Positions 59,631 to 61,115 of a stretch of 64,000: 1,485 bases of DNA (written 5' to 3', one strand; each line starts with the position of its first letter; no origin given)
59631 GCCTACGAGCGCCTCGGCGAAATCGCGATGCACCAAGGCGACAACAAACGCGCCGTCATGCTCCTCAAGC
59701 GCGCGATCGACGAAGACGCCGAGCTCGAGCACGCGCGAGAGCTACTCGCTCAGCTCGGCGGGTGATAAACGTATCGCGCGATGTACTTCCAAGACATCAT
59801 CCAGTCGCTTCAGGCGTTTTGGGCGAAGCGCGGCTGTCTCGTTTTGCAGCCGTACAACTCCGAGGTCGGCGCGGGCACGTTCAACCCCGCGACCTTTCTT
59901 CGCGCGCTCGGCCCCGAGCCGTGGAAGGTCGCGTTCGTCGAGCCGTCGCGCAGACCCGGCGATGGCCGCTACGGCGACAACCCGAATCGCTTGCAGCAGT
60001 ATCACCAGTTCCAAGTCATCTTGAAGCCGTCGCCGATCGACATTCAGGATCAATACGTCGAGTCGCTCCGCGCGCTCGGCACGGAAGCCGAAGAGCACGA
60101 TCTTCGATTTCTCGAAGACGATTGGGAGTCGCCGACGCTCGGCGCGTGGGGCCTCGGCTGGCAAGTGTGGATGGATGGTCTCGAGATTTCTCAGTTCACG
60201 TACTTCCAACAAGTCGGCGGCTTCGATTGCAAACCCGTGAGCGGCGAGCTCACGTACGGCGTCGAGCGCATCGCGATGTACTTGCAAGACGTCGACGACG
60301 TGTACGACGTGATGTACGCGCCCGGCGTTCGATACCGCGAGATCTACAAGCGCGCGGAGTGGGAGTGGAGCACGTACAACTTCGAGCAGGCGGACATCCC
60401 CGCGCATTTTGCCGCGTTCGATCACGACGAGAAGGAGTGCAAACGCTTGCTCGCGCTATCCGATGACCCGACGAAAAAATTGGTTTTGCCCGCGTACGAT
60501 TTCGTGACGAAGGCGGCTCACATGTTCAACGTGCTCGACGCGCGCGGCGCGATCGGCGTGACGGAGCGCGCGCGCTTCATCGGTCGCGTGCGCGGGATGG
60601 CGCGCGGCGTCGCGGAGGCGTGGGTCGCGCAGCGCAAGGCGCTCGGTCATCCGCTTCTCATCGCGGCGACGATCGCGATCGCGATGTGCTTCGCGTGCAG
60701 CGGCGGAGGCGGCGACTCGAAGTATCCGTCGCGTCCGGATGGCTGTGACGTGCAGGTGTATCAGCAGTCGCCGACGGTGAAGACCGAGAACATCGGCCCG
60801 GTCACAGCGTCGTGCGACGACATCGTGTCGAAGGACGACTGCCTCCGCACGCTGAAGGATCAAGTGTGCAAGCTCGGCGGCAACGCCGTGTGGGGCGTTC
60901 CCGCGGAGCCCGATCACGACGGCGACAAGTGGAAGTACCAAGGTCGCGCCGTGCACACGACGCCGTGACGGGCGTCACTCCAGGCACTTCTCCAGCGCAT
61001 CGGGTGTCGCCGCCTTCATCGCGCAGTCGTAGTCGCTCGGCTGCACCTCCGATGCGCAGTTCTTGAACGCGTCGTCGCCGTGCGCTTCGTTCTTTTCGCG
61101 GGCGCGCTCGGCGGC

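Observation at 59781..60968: glyQ has no stop codon and runs in frame into a lipoprotein-like Cys-rich domain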

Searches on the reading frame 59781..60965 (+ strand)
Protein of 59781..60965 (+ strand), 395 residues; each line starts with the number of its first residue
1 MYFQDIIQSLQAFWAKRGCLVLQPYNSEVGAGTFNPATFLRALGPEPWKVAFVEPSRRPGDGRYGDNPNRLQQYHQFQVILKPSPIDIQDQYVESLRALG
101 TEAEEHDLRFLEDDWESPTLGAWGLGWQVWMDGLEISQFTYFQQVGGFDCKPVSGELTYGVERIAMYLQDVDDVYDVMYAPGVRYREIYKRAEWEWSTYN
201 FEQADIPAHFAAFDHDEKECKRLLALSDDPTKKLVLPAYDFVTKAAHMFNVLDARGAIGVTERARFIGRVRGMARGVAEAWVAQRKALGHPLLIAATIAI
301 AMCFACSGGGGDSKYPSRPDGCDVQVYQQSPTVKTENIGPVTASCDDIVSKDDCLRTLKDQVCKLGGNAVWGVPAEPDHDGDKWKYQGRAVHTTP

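Call 4: search_protein_families(library=ncbifam, proteins=[window:59781-60965:+], max_evalue=0.01)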
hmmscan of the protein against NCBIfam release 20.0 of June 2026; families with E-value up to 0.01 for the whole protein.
window:59781-60965:+ (395 aa): 3 families
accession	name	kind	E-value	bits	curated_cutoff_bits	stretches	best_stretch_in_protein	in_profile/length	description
NF011499.0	PRK14908.1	equivalog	6.9e-153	511.4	1244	1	3-297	7-295/998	glycine--tRNA ligase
NF006827.1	PRK09348.1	equivalog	7.5e-137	455.2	369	1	3-282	2-275/276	glycine--tRNA ligase subunit alpha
TIGR00388.1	glyQ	equivalog_domain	7.4e-132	439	361.45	1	2-292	2-290/293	glycine--tRNA ligase subunit alpha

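Call 6: search_protein_families(library=pfam, proteins=[window:59781-60965:+], max_evalue=0.01)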
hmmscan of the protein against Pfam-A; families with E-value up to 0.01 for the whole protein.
window:59781-60965:+ (395 aa): 1 family
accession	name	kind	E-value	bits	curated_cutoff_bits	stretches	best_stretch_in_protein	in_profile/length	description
PF02091.20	tRNA-synt_2e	-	5.4e-138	459.3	27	1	3-286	1-278/278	Glycyl-tRNA synthetase alpha subunit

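Call 7: find_related_loci(query=window:59781-60965:+, collection=genome_contigs, flank=6000)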
Query window:59781-60965:+ (395 aa) in genome_contigs; peptide patterns used: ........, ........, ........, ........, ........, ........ (x = any residue, [..] = any of these).
66 stretches matched a pattern; 40 encode a relative of the query (tblastn E <= 1e-3); 40 distinct loci.
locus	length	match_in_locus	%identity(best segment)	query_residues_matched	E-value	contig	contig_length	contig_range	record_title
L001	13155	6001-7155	75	1-393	0e+0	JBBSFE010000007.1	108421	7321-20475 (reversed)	MAG: Polyangiales bacterium isolate LS1_sbin.79 LS1_sbin.79_K_559394_L_108421_cov_14.5234, whole genome shotgun sequence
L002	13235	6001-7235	88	1-395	0e+0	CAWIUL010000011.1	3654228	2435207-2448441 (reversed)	MAG: uncultured delta proteobacterium isolate MFD01872.bin.1.328 genome assembly, contig: contig_37708, whole genome sho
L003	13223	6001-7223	89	1-393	0e+0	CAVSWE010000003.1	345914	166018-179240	MAG: uncultured delta proteobacterium isolate MFD05705.bin.2.131 genome assembly, contig: contig_23054, whole genome sho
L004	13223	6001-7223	90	1-393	0e+0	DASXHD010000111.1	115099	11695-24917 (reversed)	MAG TPA_asm: Polyangiaceae bacterium isolate SMAG_U5184 k141_369869, whole genome shotgun sequence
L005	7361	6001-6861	63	1-293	1e-128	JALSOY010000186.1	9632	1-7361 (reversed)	MAG: candidate division WOR-3 bacterium isolate 356-284_metabat2_scaf2bin.015 356-284_scaffold_4352_c1, whole genome sho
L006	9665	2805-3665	62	1-293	2e-127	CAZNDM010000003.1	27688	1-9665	MAG TPA_asm: uncultured bacterium isolate binchicken_co219_311 genome assembly, contig: k141_435401, whole genome shotgu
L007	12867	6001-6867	63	1-295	6e-127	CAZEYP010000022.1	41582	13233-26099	MAG TPA_asm: uncultured Nitrospirota bacterium isolate binchicken_co172_141 genome assembly, contig: NODE_573_length_415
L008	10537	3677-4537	63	1-293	6e-127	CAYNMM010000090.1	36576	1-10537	MAG TPA_asm: uncultured bacterium isolate binchicken_co219_312 genome assembly, contig: k141_449793, whole genome shotgu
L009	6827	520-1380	62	1-293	1e-126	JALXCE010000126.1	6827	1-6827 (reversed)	MAG: candidate division WOR-3 bacterium isolate T2_metabat2_scaf2bin.142 T2_NODE_19167_length_6827_cov_4.266866, whole g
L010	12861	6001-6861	62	1-293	9e-127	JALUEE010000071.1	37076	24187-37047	MAG: candidate division WOR-3 bacterium isolate S143_metabat1_scaf2bin.012 S143_NODE_352_length_37076_cov_12.671520, who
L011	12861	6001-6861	63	1-293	3e-126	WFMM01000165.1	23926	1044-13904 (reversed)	MAG: Nitrospirae bacterium isolate S009_28 k151_95709, whole genome shotgun sequence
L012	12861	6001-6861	61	1-293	2e-122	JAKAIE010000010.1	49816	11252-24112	MAG: Nitrospirae bacterium isolate WY3.bin163 NODE_943_length_49816_cov_5.320574, whole genome shotgun sequence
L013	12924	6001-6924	59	1-306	5e-122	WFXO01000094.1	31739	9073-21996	MAG: candidate division WOR-3 bacterium isolate S141_55 k151_70335, whole genome shotgun sequence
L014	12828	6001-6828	62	1-282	2e-119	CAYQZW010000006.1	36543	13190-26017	MAG TPA_asm: uncultured bacterium isolate SRP216583_co2_136 genome assembly, contig: NODE_588_length_36543_cov_10.721032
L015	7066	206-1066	59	1-293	2e-119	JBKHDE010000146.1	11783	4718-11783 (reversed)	MAG: Desulfococcaceae bacterium isolate D1M03_4 NODE_3223_length_11783_cov_6.835437, whole genome shotgun sequence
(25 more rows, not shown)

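Call 12: find_encoding_contigs(protein=window:59781-60965:+, flank=8000, max_places=6)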
Protein window:59781-60965:+ (395 aa): no gene with exactly this product is on record in the collection.

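Call 57: predict_structure(alignment_id=A5)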
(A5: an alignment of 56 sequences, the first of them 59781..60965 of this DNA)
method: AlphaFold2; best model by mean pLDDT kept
length: 395 residues; sequences in the alignment: 56
mean_pLDDT: 73.7   pTM: 0.47
mean pLDDT of the five models: 73.7, 72.4, 72.4, 71.0, 70.3
residues with pLDDT >= 90: 97; 70-90: 161; 50-70: 62; < 50: 75
segments of 3 or more residues with pLDDT < 50: 24-34, 36-70, 117-121, 144-148, 191-198, 303-311
pLDDT, mean of each block of 10 residues (from residue 1): 82 76 46 44 41 36 43 56 66 87 80 58 68 76 53 65 83 85 76 44 79 94 95 86 78 73 77 82 82 54 45 79 95 95 96 97 96 97 97 92
secondary structure, 60 per line:
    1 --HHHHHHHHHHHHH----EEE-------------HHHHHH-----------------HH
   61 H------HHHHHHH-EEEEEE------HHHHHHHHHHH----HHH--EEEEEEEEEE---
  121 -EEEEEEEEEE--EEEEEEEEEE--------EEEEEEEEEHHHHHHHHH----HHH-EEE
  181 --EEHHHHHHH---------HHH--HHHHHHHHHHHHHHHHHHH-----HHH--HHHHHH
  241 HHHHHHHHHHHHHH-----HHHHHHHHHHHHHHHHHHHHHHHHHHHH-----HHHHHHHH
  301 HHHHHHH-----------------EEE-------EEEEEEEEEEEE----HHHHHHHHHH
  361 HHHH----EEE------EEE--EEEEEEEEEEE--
elements in order: H3-15 E20-22 H36-41 H68-74 E76-81 H88-98 E108-117 E122-131 E134-143 E152-160 H161-169 E178-180 H185-191 H206-224 H235-254 H260-287 H293-307 E325-327 E335-346 H351-364 E369-371 E378-380 E383-393

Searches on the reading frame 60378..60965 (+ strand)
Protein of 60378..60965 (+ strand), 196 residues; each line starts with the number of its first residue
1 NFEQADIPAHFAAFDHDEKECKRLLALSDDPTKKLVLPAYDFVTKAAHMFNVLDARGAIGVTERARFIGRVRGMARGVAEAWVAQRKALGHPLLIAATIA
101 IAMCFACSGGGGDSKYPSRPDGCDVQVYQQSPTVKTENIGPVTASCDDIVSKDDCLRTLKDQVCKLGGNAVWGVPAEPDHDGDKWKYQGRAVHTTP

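Call 31: find_homologous_proteins(query=window:60378-60965:+, max_evalue=1e-10)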
Query window:60378-60965:+ (196 aa): 1801 proteins with E <= 1e-10 among 1951 candidates; the best 120 are listed.
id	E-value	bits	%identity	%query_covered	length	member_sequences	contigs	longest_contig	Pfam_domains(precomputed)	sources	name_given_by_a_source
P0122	2.9e-78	280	65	99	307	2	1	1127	PF02091.21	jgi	jgi:tetrameric-type glycyl-tRNA synthetase alpha subunit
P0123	2.6e-66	241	55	99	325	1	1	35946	PF02091.21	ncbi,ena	-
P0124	8.6e-51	191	89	52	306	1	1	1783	PF02091.21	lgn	-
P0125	6.8e-46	175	87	48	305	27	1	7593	PF02091.21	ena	-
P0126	9.1e-46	174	88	48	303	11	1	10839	PF02091.21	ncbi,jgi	ncbi:MAG TPA: glycine--tRNA ligase subunit alpha [Polyangiaceae bacterium]|jgi:glycyl-tRNA synthetas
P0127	2.0e-45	173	88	48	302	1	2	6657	PF02091.21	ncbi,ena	-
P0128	4.3e-45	172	80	51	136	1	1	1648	PF02091.21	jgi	jgi:glycyl-tRNA synthetase alpha chain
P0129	6.4e-45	172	86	48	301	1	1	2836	PF02091.21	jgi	jgi:glycyl-tRNA synthetase alpha chain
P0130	3.0e-44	169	87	48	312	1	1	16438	PF02091.21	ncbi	-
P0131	3.2e-44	169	84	51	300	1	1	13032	PF02091.21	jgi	jgi:glycyl-tRNA synthetase alpha chain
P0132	4.2e-44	169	86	48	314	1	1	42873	PF02091.21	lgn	-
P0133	6.6e-44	168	84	49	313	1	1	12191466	PF02091.21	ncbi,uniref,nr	ncbi:Glycyl-tRNA synthetase alpha chain [Labilithrix luteola]|uniref:Glycine--tRNA ligase alpha subu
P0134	7.5e-44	168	86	48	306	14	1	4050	PF02091.21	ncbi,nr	ncbi:MAG TPA: glycine--tRNA ligase subunit alpha [Polyangiaceae bacterium]|nr:glycine--tRNA ligase s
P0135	8.3e-44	168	86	48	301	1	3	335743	PF02091.21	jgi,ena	-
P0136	1.2e-43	167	85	48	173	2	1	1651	PF02091.21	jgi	jgi:glycyl-tRNA synthetase alpha chain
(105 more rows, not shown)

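Call 35: find_encoding_contigs(protein=P0124, flank=3000, max_places=3)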
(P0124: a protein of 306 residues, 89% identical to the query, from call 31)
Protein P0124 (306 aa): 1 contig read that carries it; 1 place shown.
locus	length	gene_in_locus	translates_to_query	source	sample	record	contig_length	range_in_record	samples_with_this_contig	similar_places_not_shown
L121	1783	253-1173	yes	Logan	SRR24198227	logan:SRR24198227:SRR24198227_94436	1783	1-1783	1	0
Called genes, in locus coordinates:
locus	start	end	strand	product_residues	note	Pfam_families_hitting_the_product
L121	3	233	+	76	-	?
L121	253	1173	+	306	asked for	PF02091:tRNA-synt_2e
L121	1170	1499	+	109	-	-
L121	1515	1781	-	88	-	?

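Call 36: find_encoding_contigs(protein=P0123, flank=6000, max_places=3)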
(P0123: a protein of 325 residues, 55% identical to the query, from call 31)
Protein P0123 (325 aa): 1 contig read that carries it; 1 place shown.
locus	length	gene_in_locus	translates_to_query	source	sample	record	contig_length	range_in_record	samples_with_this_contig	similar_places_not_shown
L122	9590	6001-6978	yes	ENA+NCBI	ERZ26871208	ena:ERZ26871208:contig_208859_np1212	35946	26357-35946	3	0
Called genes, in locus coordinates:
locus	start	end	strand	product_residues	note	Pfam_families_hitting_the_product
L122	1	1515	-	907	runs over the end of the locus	PF04898:Glu_syn_central, PF01645:Glu_synthase, PF01493:GXGXG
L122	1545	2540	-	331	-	PF04898:Glu_syn_central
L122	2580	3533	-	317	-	PF00310:GATase_2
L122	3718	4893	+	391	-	-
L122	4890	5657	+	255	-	-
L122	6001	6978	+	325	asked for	PF02091:tRNA-synt_2e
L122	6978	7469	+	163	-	-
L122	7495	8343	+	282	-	PF01391:Collagen (faint)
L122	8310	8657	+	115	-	-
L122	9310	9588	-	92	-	?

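Call 61: find_encoding_contigs(protein=P0133, flank=4000, max_places=2)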
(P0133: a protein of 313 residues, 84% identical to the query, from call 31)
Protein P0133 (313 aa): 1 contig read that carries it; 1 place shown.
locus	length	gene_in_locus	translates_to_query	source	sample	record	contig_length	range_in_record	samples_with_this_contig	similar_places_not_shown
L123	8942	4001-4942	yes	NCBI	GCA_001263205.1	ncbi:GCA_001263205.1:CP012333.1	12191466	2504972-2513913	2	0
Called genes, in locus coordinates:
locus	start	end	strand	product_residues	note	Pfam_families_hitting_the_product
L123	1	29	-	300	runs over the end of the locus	-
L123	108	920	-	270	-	PF02578:Cu-oxidase_4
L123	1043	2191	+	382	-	PF00069:Pkinase, PF01636:APH (faint), PF03109:ABC1 (faint), PF07714:PK_Tyr_Ser-Thr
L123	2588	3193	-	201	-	-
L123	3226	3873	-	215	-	PF03167:UDG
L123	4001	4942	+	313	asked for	PF02091:tRNA-synt_2e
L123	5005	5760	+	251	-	PF05742:TANGO2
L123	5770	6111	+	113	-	-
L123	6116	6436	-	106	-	-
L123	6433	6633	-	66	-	-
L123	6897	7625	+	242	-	PF07719:TPR_2 (faint), PF13432:TPR_16 (faint)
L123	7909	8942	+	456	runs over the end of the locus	PF02683:DsbD_TM, PF03190:Thioredox_DsbH, PF00085:Thioredoxin, PF13098:Thioredoxin_2, PF13899:Thioredoxin_7, PF13905:Thioredoxin_8 (faint)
